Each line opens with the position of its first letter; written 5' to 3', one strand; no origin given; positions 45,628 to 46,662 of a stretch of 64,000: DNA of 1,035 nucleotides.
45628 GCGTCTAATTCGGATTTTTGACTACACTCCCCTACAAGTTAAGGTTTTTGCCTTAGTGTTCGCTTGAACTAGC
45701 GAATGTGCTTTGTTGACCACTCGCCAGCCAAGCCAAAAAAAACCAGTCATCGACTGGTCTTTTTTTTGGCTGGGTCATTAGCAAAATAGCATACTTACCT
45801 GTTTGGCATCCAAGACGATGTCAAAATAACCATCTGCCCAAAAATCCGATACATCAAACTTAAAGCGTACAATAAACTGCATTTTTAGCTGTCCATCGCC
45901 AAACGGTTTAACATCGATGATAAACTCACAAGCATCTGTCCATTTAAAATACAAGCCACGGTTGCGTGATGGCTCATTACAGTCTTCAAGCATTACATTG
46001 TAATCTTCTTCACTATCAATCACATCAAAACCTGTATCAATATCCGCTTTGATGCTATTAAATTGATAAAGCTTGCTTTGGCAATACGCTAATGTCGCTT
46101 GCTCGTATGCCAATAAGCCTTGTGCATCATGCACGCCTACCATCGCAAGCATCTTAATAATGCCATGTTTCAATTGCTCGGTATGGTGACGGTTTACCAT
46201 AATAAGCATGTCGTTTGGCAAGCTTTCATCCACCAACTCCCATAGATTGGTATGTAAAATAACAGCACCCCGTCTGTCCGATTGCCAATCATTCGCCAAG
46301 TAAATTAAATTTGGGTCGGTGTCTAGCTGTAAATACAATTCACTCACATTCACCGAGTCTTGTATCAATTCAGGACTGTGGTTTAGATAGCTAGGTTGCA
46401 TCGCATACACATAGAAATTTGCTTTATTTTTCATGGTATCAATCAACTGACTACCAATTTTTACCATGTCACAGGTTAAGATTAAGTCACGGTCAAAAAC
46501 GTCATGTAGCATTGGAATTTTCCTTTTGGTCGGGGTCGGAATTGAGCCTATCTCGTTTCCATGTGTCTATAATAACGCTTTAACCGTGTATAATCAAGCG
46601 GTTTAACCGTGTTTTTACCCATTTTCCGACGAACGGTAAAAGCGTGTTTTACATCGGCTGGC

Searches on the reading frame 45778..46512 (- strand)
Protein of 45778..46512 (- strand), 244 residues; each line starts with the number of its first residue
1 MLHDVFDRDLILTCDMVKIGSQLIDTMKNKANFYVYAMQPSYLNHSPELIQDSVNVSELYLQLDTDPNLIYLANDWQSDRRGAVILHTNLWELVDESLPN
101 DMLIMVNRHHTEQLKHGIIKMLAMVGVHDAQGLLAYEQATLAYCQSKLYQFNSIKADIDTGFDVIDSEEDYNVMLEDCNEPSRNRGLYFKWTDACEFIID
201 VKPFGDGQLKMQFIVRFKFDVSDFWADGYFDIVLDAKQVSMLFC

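Call 32: search_protein_families(library=pfam, proteins=[window:45778-46512:-], max_evalue=0.01)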
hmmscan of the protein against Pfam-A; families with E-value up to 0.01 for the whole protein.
window:45778-46512:- (244 aa): 0 families

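Call 81: find_encoding_contigs(protein=window:45778-46512:-, flank=6000, max_places=10)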
Protein window:45778-46512:- (244 aa): 23 contigs read that carry it; 10 places shown.
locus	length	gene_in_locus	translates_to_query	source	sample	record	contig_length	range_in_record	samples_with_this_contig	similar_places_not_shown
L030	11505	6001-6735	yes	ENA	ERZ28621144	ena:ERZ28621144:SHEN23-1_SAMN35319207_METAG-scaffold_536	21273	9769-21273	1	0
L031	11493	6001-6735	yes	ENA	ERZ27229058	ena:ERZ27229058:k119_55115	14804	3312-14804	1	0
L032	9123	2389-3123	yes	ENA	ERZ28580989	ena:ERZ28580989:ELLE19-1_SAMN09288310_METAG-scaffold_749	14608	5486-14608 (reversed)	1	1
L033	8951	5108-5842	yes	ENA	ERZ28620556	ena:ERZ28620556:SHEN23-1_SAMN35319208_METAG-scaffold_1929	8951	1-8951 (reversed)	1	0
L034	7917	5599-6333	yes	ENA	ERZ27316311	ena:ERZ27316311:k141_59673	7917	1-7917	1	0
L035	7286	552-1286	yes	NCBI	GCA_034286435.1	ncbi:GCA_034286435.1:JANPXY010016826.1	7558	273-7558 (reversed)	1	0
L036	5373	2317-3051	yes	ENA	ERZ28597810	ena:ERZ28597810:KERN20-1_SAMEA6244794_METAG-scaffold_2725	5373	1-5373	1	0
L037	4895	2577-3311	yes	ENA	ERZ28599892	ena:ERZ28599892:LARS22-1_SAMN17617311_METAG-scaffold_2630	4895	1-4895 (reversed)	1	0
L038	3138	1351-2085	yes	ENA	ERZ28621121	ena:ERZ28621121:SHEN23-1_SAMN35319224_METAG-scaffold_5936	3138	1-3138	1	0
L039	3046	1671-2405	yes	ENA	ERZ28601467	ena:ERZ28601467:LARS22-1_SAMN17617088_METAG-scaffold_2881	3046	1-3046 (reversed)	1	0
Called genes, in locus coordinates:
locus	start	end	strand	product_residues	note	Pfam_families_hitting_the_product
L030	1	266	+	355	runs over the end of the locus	PF26125:AcrVA2-like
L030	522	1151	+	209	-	-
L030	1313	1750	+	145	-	-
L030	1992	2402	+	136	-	-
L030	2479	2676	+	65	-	PF14207:DpnD-PcfM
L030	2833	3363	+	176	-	-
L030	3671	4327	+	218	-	-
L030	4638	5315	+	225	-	-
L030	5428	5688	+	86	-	-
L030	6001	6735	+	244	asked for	-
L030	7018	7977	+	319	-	-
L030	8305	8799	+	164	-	PF00436:SSB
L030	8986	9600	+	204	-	-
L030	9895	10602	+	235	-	-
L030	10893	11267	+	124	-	-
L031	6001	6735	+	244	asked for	-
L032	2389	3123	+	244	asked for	-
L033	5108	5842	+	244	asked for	-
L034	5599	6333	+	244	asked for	-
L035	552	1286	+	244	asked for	-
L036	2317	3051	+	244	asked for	-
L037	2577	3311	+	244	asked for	-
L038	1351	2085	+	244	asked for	-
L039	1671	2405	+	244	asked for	-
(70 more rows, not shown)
